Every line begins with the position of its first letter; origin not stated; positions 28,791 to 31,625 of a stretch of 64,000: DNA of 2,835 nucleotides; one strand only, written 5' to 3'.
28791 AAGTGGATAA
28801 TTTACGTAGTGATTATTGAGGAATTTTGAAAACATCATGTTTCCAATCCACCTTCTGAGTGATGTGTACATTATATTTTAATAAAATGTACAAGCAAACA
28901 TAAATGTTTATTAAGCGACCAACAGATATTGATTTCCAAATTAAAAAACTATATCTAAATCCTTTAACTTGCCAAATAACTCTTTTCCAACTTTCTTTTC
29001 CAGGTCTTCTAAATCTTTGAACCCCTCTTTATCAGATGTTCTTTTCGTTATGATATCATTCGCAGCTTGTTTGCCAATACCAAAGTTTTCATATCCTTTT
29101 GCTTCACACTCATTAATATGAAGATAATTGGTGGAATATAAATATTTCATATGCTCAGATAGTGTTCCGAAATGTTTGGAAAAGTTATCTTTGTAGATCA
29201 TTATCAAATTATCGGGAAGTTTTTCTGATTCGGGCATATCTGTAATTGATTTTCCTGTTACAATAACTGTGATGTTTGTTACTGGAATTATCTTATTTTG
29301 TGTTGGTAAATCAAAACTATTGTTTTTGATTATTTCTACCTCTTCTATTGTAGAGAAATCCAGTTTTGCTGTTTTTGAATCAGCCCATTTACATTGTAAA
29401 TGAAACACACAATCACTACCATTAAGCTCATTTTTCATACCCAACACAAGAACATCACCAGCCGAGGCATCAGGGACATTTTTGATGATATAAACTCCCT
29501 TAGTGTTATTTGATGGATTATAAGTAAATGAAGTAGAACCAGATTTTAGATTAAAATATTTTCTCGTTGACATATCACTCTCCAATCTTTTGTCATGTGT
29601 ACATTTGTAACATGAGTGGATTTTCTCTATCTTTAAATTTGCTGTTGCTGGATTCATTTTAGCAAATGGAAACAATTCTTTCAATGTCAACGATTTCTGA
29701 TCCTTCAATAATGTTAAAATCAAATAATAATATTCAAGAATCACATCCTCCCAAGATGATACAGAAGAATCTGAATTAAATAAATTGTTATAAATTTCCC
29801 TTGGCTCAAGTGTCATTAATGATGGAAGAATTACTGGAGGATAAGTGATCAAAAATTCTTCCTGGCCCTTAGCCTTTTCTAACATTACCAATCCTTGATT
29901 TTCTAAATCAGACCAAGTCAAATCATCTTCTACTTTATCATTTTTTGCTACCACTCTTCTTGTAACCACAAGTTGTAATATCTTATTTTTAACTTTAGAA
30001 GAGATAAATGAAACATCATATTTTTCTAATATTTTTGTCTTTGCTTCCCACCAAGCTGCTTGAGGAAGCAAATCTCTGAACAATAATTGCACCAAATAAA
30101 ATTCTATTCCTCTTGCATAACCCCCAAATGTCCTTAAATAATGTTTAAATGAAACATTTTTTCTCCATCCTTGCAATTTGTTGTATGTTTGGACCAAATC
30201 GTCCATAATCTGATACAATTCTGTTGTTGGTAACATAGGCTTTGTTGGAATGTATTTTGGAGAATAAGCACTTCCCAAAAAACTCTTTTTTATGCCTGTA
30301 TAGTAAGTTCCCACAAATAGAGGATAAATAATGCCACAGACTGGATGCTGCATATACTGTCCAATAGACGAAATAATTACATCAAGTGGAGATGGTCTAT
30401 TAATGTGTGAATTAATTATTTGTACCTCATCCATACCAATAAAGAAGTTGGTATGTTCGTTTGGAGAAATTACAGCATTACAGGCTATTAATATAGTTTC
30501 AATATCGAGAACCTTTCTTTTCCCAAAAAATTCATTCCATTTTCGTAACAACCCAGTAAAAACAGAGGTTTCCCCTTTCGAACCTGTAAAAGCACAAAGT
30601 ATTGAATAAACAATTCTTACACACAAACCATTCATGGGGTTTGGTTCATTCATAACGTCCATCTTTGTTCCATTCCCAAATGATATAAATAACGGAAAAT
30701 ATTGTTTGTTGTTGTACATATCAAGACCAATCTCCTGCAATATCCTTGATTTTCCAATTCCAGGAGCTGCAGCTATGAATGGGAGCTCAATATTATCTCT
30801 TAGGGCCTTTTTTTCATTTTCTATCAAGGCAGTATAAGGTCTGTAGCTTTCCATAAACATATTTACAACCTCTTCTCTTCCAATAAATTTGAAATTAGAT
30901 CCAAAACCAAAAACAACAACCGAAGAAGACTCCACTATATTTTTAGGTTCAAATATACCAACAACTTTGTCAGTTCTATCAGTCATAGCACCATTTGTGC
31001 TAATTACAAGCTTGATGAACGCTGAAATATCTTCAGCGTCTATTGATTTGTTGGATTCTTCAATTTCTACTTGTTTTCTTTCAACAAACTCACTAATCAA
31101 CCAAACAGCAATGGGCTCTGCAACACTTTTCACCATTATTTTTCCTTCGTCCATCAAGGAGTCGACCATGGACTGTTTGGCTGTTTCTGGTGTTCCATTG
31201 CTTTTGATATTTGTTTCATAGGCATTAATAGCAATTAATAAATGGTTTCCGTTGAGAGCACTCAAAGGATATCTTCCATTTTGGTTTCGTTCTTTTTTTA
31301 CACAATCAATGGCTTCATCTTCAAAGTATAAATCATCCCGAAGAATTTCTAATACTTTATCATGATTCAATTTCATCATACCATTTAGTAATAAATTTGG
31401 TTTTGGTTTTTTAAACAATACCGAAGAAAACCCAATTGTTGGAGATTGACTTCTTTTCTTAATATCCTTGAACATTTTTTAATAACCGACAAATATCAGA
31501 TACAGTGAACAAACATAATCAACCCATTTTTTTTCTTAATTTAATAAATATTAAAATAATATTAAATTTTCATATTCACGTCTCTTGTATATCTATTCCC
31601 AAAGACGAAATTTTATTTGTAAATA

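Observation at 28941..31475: Orphan 844-aa P-loop NTPase with a helix-hairpin-helix tail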

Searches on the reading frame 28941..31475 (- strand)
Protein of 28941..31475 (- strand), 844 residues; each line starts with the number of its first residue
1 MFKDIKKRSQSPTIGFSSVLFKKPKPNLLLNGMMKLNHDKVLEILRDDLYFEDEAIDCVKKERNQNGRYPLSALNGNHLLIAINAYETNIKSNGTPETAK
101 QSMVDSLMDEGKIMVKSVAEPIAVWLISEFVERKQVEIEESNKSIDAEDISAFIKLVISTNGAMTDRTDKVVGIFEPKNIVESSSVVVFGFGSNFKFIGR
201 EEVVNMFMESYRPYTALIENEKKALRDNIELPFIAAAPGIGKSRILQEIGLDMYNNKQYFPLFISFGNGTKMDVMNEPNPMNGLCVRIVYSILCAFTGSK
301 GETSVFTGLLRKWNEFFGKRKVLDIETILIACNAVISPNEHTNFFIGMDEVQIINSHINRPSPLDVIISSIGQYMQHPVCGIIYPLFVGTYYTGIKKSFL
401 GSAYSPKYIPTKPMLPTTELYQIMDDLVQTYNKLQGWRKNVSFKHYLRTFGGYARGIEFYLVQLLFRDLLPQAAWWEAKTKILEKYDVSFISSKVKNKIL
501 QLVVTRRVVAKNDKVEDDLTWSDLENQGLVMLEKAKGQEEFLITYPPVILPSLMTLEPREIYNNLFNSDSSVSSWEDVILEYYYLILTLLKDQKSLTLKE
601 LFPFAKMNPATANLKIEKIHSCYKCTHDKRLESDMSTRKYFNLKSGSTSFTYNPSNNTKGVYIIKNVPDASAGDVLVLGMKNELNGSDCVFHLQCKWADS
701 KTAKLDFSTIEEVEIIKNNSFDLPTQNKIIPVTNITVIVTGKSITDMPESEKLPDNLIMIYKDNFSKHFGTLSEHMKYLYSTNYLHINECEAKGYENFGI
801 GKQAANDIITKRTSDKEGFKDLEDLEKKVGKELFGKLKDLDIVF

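Call 3: search_protein_families(library=pfam, proteins=[window:28941-31475:-], max_evalue=1)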
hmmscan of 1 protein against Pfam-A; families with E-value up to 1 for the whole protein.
window:28941-31475:- (844 aa): 0 families

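Call 4: search_protein_families(library=ncbifam, proteins=[window:28941-31475:-], max_evalue=1)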
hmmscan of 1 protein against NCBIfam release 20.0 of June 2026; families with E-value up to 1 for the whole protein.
window:28941-31475:- (844 aa): 2 families
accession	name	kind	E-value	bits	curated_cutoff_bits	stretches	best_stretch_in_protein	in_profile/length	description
TIGR01259.1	comE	subfamily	0.055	13.5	152.35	1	774-839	49-116/120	comEA protein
NF008143.0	PRK10894.1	equivalog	0.097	11.9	234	1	133-197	33-95/184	lipopolysaccharide ABC transporter substrate-binding protein LptA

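Call 5: search_solved_structures(query=window:28941-31475:-, max_evalue=10)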
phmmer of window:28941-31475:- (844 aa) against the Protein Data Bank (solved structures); distinct sequences matched with E-value up to 10: 1.
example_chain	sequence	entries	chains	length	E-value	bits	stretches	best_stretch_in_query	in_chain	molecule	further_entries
2q7x_A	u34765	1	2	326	1.3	10.5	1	274-373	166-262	UPF0052 protein SP_1565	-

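Call 6: find_homologous_proteins(query=window:28941-31475:-, max_evalue=0.001)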
Query window:28941-31475:- (844 aa): 2 proteins with E <= 0.001 among 8000 candidates.
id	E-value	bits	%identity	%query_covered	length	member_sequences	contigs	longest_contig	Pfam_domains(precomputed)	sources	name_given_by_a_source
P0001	0.0e+0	1781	100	93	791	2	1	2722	-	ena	-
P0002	1.9e-239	815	56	79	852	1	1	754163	-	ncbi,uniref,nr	ncbi:hypothetical protein C9374_014550 [Naegleria lovaniensis]|uniref:PB1 domain-containing protein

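Call 10: find_encoding_contigs(protein=P0001, flank=5000)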
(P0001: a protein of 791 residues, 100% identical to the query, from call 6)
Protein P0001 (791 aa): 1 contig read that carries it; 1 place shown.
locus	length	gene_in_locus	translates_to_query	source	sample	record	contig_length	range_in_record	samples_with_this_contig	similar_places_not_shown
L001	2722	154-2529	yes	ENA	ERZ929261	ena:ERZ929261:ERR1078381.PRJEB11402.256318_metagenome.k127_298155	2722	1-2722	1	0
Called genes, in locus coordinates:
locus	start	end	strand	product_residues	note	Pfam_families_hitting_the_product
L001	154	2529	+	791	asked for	-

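Call 15: find_encoding_contigs(protein=P0002, flank=10000, max_places=4)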
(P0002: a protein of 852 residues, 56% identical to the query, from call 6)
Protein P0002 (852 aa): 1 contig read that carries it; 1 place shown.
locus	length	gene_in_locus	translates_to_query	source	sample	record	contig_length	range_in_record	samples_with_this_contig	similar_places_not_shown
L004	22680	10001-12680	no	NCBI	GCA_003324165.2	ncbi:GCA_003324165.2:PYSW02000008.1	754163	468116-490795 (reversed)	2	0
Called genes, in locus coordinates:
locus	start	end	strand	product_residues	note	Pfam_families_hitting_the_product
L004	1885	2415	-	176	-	PF00025:Arf, PF09439:SRPRB, PF00071:Ras, PF04670:Gtr1_RagA, PF08477:Roc, PF00503:G-alpha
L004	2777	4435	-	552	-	-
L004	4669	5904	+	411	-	-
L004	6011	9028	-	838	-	PF11815:DUF3336, PF01734:Patatin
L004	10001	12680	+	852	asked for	-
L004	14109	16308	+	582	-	-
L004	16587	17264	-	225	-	PF00255:GSHPx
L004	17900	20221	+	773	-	-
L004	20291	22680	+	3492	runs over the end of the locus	PF00069:Pkinase, PF07714:PK_Tyr_Ser-Thr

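Call 25: search_protein_representatives(protein=window:28941-31475:-)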
Query: 844 residues. Proteins with E-value up to 0.001 (for the whole library): 63; up to 1e-10: 20; up to 1e-30: 8. The best 63 are listed.
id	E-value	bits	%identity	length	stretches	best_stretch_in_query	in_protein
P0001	0.0e+00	1781.3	100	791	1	59-844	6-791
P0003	1.6e-128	446.9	38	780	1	56-782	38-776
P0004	4.9e-111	389.1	34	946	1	119-834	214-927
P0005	1.8e-99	350.8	36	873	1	31-836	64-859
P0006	6.8e-96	339.0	36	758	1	114-767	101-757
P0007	2.7e-89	317.2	34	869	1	186-832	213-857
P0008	2.6e-52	194.8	53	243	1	178-355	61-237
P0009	5.1e-31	124.4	39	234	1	608-830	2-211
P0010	3.0e-30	121.9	30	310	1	538-837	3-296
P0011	2.3e-27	112.3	39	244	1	540-783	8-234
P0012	1.8e-23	99.5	36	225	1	435-637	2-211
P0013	4.8e-22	94.7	34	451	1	21-356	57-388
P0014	5.2e-17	78.1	25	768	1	168-832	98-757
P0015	1.9e-16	76.2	46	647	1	15-150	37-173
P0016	9.8e-16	73.9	34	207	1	168-319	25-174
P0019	1.4e-11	60.2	27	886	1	226-567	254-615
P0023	1.7e-10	56.5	26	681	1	182-561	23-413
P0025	7.3e-10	54.4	30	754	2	344-499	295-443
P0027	3.5e-09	52.2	25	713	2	187-470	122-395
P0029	4.5e-08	48.5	29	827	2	507-779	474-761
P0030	7.6e-08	47.8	25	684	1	185-772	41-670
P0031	9.8e-08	47.4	27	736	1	195-564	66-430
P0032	1.1e-07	47.2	27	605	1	217-619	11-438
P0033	1.6e-07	46.7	26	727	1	23-410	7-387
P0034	1.6e-07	46.7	26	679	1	190-461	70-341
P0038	1.2e-06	43.8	29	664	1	184-468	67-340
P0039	1.6e-06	43.4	25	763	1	189-627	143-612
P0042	7.0e-06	41.3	27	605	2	194-590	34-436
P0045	3.3e-05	39.1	25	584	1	187-622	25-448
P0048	5.9e-05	38.2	25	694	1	230-533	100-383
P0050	6.4e-05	38.1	28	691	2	734-826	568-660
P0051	1.1e-04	37.3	23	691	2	332-557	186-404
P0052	1.2e-04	37.2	26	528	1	187-609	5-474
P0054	2.0e-04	36.5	27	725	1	385-773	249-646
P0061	4.1e-04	35.4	23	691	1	217-823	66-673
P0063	7.4e-04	34.6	23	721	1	183-396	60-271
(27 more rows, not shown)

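Call 31: search_protein_families(library=pfam, alignment_id=A3, max_evalue=0.01)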
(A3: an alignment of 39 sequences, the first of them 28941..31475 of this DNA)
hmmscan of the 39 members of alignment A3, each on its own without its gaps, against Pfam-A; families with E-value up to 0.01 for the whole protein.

A. member 1, window:28941-31475:- (844 aa): 0 families

B. families by the number of members that match (of 39 scanned): 17 families
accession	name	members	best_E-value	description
PF12836.13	HHH_3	7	1.4e-12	Helix-hairpin-helix motif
PF13401.12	AAA_22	7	3.2e-05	AAA domain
PF01637.24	ATPase_2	4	4.3e-05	ATPase domain predominantly from Archaea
PF20147.5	Crinkler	3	6.9e-16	Crinkler effector protein N-terminal domain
PF13191.12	AAA_16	3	3.1e-06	AAA ATPase domain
PF00633.29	HHH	2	2.2e-05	Helix-hairpin-helix motif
PF13245.12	AAA_19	2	0.0019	AAA domain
PF24883.2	NPHP3_N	2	0.0035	Nephrocystin 3, N-terminal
PF00536.37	SAM_1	1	1.5e-05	SAM domain (Sterile alpha motif)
PF14579.12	HHH_6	1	1.5e-05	Helix-hairpin-helix motif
PF07647.24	SAM_2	1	0.00013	SAM domain (Sterile alpha motif)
PF18017.8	SAM_4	1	0.0014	SAM domain (Sterile alpha motif)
PF04919.18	DUF655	1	0.002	Protein of unknown function (DUF655)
PF00969.24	MHC_II_beta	1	0.0025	Class II histocompatibility antigen, beta domain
PF20703.3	nSTAND1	1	0.0045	Novel STAND NTPase 1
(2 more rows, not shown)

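Call 33: list_cluster_members(proteins=[P0003, P0004, P0005, P0007, P0014, P0015, P0019, P0023, P0027, P0029])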
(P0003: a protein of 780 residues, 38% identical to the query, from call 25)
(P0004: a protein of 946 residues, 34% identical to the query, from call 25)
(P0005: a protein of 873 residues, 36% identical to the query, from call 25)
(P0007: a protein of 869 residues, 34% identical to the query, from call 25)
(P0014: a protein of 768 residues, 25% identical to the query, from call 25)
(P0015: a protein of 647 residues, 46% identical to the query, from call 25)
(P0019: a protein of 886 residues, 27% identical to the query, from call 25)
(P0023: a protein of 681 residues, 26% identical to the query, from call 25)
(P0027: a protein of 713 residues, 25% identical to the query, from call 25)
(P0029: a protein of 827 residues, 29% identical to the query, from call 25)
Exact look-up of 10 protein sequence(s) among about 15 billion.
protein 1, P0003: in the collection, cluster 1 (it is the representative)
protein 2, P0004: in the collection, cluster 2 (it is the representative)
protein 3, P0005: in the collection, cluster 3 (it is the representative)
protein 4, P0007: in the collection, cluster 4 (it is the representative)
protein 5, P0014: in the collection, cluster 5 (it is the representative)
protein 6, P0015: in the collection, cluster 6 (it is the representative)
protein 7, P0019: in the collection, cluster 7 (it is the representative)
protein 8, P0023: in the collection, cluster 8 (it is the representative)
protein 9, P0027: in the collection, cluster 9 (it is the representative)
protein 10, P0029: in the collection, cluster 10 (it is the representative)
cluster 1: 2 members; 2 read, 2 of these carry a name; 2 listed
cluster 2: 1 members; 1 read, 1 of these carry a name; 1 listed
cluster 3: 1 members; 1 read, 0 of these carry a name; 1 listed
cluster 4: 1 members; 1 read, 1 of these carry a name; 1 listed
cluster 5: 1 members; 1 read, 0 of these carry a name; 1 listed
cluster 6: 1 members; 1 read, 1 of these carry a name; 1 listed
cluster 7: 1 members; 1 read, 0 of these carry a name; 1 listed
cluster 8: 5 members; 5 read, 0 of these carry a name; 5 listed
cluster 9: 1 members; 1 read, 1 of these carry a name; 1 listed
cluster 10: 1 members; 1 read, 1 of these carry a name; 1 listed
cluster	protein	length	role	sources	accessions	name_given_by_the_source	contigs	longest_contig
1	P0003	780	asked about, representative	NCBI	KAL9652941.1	hypothetical protein ABK040_015457 [Willaertia magna]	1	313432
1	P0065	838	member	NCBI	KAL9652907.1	hypothetical protein ABK040_015424 [Willaertia magna]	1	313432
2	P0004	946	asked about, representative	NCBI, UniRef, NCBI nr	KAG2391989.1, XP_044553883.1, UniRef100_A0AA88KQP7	hypothetical protein C9374_013474 [Naegleria lovaniensis] | Uncharacterized protein n=1 Tax=Naegleria lovaniensis TaxID=51637 RepID=A0AA88KQP7_NAELO | uncharacterized protein C9374_013474 [Naegleria lovaniensis]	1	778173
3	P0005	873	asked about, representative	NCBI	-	-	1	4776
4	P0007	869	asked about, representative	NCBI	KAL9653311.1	hypothetical protein ABK040_011018 [Willaertia magna]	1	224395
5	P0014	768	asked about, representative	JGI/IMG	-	-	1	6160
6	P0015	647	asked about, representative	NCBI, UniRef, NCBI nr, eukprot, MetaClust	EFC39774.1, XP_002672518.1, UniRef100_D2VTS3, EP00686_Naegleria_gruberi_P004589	predicted protein [Naegleria gruberi] | Predicted protein n=1 Tax=Naegleria gruberi TaxID=5762 RepID=D2VTS3_NAEGR | uncharacterized protein NAEGRDRAFT_52188 [Naegleria gruberi]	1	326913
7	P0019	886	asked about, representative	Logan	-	-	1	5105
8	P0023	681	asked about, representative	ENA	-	-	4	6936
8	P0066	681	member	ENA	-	-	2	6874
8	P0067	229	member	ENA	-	-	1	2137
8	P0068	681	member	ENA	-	-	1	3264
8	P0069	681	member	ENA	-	-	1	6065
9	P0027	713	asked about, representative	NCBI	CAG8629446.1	29420_t:CDS:2, partial [Racocetra persica]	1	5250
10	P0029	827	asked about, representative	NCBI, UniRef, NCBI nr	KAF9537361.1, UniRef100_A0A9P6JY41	hypothetical protein EC957_008401 [Mortierella hygrophila] | Crinkler effector protein N-terminal domain-containing protein n=1 Tax=Mortierella ...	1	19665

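Call 34: search_protein_families(library=pfam, proteins=[P0002, P0004, P0007, P0014, P0015, P0019, P0023, P0025, P0027, P0029], max_evalue=0.01)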
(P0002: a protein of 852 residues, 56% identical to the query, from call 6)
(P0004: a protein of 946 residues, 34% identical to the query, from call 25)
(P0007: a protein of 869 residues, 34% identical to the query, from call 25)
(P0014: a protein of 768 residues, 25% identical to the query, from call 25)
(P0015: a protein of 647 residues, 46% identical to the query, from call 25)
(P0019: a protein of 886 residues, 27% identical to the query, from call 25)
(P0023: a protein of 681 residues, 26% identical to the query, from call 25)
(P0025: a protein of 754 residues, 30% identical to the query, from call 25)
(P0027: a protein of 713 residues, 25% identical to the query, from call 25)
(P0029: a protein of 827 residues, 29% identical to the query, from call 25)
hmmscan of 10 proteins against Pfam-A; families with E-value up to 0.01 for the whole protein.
P0002 (852 aa): 0 families

P0004 (946 aa): 1 family
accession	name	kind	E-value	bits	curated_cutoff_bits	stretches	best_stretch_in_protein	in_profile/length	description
PF12836.13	HHH_3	-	0.00096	19.6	27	1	885-920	12-48/65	Helix-hairpin-helix motif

P0007 (869 aa): 1 family
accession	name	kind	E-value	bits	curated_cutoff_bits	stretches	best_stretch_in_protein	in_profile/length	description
PF13401.12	AAA_22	-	0.0077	17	27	0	256-416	9-124/130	AAA domain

P0014 (768 aa): 0 families

P0015 (647 aa): 0 families

P0019 (886 aa): 0 families

P0023 (681 aa): 2 families
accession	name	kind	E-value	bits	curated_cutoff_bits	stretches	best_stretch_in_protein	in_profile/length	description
PF12836.13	HHH_3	-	1.4e-07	32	27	1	623-661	4-43/65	Helix-hairpin-helix motif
PF13191.12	AAA_16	-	0.0025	18.8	32.6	0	58-98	14-52/167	AAA ATPase domain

P0025 (754 aa): 3 families
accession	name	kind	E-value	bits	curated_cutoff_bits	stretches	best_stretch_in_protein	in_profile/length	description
PF00536.37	SAM_1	-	1.5e-05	25.7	23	1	3-45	22-64/64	SAM domain (Sterile alpha motif)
PF07647.24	SAM_2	-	0.00013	22.5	20.5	1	2-45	22-66/66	SAM domain (Sterile alpha motif)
PF18017.8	SAM_4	-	0.0014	19.1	23.6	1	4-38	31-65/84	SAM domain (Sterile alpha motif)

P0027 (713 aa): 3 families
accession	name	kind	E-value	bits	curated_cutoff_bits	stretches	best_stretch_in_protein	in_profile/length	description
PF20147.5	Crinkler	-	3.2e-09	37.9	24.6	1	1-93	18-106/106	Crinkler effector protein N-terminal domain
PF12836.13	HHH_3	-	2.7e-06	27.8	27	1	640-692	3-59/65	Helix-hairpin-helix motif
PF00633.29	HHH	-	0.0048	17.1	24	0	652-668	12-28/30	Helix-hairpin-helix motif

P0029 (827 aa): 1 family
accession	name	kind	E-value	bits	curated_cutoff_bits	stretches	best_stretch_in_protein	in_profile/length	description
PF20147.5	Crinkler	-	2.7e-15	57.5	24.6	1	10-108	5-106/106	Crinkler effector protein N-terminal domain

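Call 35: predict_structure(alignment_id=A2)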
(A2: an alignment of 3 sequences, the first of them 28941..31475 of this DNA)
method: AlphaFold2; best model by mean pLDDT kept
length: 844 residues; sequences in the alignment: 3
mean_pLDDT: 35.4   pTM: 0.25
mean pLDDT of the five models: 35.4, 32.8, 31.7, 29.5, 29.1
residues with pLDDT >= 90: 0; 70-90: 20; 50-70: 89; < 50: 735
segments of 3 or more residues with pLDDT < 50: 1-76, 110-126, 150-475, 485-794
pLDDT, mean of each block of 10 residues (from residue 1): 22 23 24 26 26 24 25 45 65 62 58 33 44 55 52 35 28 32 28 30 44 39 31 27 40 40 30 34 46 38 38 38 42 37 33 31 32 26 26 24 25 27 33 31 33 38 38 49 42 36 28 27 29 25 29 29 29 40 46 33 27 22 23 26 24 23 25 27 28 32 29 25 27 35 32 33 28 27 39 51 69 62 77 72 50
secondary structure, 60 per line:
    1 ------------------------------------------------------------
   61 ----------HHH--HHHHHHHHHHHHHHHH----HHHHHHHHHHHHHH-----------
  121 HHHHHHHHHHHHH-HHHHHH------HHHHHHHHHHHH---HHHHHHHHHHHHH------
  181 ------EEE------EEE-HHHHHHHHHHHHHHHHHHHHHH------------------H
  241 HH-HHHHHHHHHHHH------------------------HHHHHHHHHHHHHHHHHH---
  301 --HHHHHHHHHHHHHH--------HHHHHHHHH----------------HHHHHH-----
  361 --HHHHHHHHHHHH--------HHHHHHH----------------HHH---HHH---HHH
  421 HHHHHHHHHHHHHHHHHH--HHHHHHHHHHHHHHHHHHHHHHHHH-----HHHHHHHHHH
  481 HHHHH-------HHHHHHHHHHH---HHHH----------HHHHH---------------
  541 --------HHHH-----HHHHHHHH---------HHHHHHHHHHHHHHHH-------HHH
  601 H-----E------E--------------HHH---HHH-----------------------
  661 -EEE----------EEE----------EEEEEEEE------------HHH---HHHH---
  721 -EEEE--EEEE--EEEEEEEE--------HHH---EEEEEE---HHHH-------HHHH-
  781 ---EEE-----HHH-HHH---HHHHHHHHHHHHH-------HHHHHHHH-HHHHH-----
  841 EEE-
elements in order (helices of 4 or more, strands of 3 or more residues): H76-91 H96-109 H121-133 H135-140 H147-158 H162-174 E187-189 E196-198 H200-221 H244-255 H280-297 H303-316 H325-333 H350-355 H363-374 H383-389 H418-438 H441-465 H471-485 H493-503 H507-510 H521-525 H549-552 H558-565 H575-590 H598-601 E662-664 E675-677 E688-695 H714-717 E722-725 E728-731 E734-741 E756-761 H765-768 H776-779 E784-786 H802-814 H822-829 H831-835 E841-843
